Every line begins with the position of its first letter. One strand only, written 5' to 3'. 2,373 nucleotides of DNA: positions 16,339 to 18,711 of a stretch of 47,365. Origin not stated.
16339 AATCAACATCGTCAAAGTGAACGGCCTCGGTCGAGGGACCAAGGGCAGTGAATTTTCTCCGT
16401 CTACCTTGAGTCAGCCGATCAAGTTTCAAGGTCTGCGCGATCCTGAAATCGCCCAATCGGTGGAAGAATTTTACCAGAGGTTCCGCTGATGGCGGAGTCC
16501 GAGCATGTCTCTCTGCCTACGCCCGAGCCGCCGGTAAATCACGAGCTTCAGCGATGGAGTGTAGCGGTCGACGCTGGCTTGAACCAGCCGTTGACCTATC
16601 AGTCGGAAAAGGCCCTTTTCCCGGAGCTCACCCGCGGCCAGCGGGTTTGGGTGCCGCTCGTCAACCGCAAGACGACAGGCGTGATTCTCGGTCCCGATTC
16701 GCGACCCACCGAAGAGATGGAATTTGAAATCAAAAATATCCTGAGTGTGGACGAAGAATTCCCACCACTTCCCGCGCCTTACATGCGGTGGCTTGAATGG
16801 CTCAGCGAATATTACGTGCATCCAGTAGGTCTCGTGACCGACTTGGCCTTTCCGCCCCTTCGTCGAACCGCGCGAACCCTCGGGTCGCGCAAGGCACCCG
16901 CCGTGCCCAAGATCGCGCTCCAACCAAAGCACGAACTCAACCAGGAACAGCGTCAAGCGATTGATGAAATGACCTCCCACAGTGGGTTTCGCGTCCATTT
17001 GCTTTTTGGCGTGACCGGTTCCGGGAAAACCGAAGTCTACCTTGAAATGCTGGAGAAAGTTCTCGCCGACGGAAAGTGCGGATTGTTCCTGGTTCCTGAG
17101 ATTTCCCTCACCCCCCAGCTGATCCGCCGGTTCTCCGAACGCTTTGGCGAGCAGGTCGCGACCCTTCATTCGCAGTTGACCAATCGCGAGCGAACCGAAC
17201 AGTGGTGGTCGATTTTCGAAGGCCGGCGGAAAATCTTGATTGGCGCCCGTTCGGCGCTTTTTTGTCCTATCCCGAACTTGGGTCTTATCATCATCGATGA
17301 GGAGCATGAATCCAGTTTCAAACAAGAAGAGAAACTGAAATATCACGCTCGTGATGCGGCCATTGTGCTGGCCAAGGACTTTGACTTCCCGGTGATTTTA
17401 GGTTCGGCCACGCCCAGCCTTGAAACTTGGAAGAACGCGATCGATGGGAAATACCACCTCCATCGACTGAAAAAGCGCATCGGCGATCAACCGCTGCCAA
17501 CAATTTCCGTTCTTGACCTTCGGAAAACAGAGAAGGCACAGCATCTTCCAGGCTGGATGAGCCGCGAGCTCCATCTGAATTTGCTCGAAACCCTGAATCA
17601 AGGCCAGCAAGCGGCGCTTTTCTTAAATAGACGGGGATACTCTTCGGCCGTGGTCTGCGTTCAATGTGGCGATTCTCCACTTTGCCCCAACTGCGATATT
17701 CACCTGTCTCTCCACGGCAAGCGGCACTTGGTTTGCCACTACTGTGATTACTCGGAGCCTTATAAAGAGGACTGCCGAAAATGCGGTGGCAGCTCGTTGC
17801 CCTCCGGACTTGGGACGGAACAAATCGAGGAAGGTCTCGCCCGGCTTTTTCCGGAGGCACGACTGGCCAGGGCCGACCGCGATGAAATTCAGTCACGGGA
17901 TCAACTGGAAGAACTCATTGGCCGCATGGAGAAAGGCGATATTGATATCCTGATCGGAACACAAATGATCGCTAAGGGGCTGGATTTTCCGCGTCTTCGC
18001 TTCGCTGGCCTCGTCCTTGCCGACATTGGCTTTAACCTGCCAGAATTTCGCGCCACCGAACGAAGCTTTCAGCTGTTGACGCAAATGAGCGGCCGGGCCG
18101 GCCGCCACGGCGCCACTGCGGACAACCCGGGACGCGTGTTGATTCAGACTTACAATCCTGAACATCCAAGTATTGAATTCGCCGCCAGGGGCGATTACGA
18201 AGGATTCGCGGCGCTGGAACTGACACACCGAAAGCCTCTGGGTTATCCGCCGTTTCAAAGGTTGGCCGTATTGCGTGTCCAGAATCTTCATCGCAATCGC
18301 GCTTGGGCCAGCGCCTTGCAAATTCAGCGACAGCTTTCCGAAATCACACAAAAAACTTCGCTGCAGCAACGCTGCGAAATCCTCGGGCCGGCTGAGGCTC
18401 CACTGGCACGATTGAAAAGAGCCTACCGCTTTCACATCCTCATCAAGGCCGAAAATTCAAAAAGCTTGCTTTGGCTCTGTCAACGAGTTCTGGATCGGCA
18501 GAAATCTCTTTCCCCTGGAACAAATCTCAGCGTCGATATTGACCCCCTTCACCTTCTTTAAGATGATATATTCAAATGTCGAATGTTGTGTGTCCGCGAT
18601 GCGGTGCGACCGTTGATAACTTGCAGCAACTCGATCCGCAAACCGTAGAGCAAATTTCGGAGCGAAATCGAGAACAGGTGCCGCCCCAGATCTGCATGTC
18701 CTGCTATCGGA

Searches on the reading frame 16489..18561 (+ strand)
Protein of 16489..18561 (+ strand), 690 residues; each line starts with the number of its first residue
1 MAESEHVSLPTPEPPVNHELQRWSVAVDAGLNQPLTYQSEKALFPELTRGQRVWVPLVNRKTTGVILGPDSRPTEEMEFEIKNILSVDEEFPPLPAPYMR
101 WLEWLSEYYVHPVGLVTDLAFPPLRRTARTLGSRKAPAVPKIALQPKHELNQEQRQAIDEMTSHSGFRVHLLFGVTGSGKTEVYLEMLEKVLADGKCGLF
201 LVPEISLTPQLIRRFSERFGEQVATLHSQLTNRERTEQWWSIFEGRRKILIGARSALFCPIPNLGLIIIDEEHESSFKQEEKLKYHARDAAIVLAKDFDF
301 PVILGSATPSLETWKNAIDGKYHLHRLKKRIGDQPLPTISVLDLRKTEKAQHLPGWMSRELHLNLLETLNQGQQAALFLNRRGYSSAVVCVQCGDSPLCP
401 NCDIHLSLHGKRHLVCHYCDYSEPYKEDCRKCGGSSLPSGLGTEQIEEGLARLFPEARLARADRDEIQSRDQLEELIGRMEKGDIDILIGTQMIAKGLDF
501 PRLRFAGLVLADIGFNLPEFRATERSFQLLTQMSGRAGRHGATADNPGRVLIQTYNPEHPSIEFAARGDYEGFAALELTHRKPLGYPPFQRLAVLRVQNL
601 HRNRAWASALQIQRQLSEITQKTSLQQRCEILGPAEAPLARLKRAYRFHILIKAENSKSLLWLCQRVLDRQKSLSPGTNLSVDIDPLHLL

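Call 51: search_protein_families(library=ncbifam, proteins=[window:16489-18561:+], max_evalue=0.00001)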
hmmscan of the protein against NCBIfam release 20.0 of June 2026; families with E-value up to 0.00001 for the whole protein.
window:16489-18561:+ (690 aa): 25 families
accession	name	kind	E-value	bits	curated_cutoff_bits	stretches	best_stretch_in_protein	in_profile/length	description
NF004066.1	PRK05580.1-3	equivalog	6.5e-205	682.8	813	2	140-688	243-787/788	primosomal protein N'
NF004067.0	PRK05580.1-4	equivalog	6.5e-188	626.5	763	2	141-689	196-736/737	primosomal protein N'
TIGR00595.1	priA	equivalog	1.1e-179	598.3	230.35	1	171-687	1-509/509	replication restart helicase PriA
NF004070.0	PRK05580.2-2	equivalog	8.2e-179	596.2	921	2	143-688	190-727/729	primosomal protein N'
NF004065.0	PRK05580.1-1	equivalog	6.7e-160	533.7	858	2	145-687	193-729/731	primosomal protein N'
NF004068.0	PRK05580.1-5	equivalog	7.1e-154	513.8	1249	1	135-686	244-791/795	primosomal protein N'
NF004071.0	PRK05580.2-3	equivalog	1.2e-145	486.3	1105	1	147-688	199-733/735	primosomal protein N'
NF004069.0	PRK05580.2-1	equivalog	9.5e-139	463.6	767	1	25-689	6-611/612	primosomal protein N'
NF004072.0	PRK05580.2-4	equivalog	5.5e-126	421.4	1030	1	34-687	15-645/648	primosomal protein N'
NF011453.0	PRK14873.1-3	equivalog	5.5e-28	97.4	812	1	25-467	18-468/653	primosome assembly protein PriA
NF011455.0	PRK14873.1-5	equivalog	5.3e-26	91.1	969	1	185-638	179-613/675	primosomal protein N'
NF011454.0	PRK14873.1-4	equivalog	6.1e-24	84.3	951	1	180-597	157-564/651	primosomal protein N'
NF011452.0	PRK14873.1-2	equivalog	9.7e-23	80.2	980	1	188-598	219-617/708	primosomal protein N'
TIGR00580.2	mfd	equivalog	7.9e-20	70.9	800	1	151-288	435-580/907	transcription-repair coupling factor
TIGR00643.1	recG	equivalog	2e-14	53.2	659.4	1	148-309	234-396/629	ATP-dependent DNA helicase RecG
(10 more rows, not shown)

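Call 53: find_homologous_proteins(query=window:16489-18561:+, max_evalue=1e-50)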
Query window:16489-18561:+ (690 aa): 7999 proteins with E <= 1e-50 among 8000 candidates; the best 120 are listed.
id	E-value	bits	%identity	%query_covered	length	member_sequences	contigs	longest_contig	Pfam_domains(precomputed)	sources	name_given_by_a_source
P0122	0.0e+0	1593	100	100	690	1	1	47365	PF17764.7,PF00270.36,PF13604.13,PF00271.38,PF18319.8,PF18074.7,PF04851.22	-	-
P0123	0.0e+0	1058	67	97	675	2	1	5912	PF17764.7,PF00270.36,PF00271.38,PF18319.8,PF18074.7,PF04851.22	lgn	-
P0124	0.0e+0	1030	65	97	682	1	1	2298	PF17764.7,PF00270.36,PF00271.38,PF18319.8,PF18074.7,PF04851.22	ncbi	-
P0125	4.2e-294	995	64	97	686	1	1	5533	PF17764.7,PF00270.36,PF00271.38,PF18319.8,PF18074.7,PF04851.22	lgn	-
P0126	1.8e-291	986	63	97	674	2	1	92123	PF17764.7,PF00270.36,PF00271.38,PF18319.8,PF18074.7,PF04851.22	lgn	-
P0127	2.0e-291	986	62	97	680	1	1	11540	PF17764.7,PF00270.36,PF13604.13,PF00271.38,PF18319.8,PF18074.7,PF04851.22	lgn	-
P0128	2.2e-289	980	63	97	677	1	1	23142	PF17764.7,PF00270.36,PF00271.38,PF18319.8,PF18074.7,PF04851.22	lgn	-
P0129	1.5e-288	977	63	97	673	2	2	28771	PF17764.7,PF00270.36,PF00271.38,PF18319.8,PF18074.7,PF04851.22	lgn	-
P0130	1.9e-286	970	62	97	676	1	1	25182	PF17764.7,PF00270.36,PF00271.38,PF18319.8,PF18074.7,PF04851.22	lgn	-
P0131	8.8e-284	961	62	97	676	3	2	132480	PF17764.7,PF00270.36,PF00271.38,PF18319.8,PF18074.7,PF04851.22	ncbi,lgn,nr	ncbi:MAG: primosomal protein N' [Bdellovibrionaceae bacterium]|nr:primosomal protein N' [Pseudobdell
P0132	2.1e-282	957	62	97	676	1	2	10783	PF17764.7,PF00270.36,PF00271.38,PF18319.8,PF18074.7,PF04851.22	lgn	-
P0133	4.6e-282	955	62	97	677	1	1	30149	PF17764.7,PF00270.36,PF00271.38,PF18319.8,PF18074.7,PF04851.22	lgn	-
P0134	1.2e-280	951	62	97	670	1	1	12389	PF17764.7,PF00270.36,PF00271.38,PF18319.8,PF18074.7,PF04851.22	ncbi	-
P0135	1.4e-274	931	61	97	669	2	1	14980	PF17764.7,PF00270.36,PF00271.38,PF18319.8,PF18074.7,PF04851.22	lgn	-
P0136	1.8e-271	920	61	97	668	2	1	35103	PF17764.7,PF00270.36,PF00271.38,PF18319.8,PF18074.7,PF04851.22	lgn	-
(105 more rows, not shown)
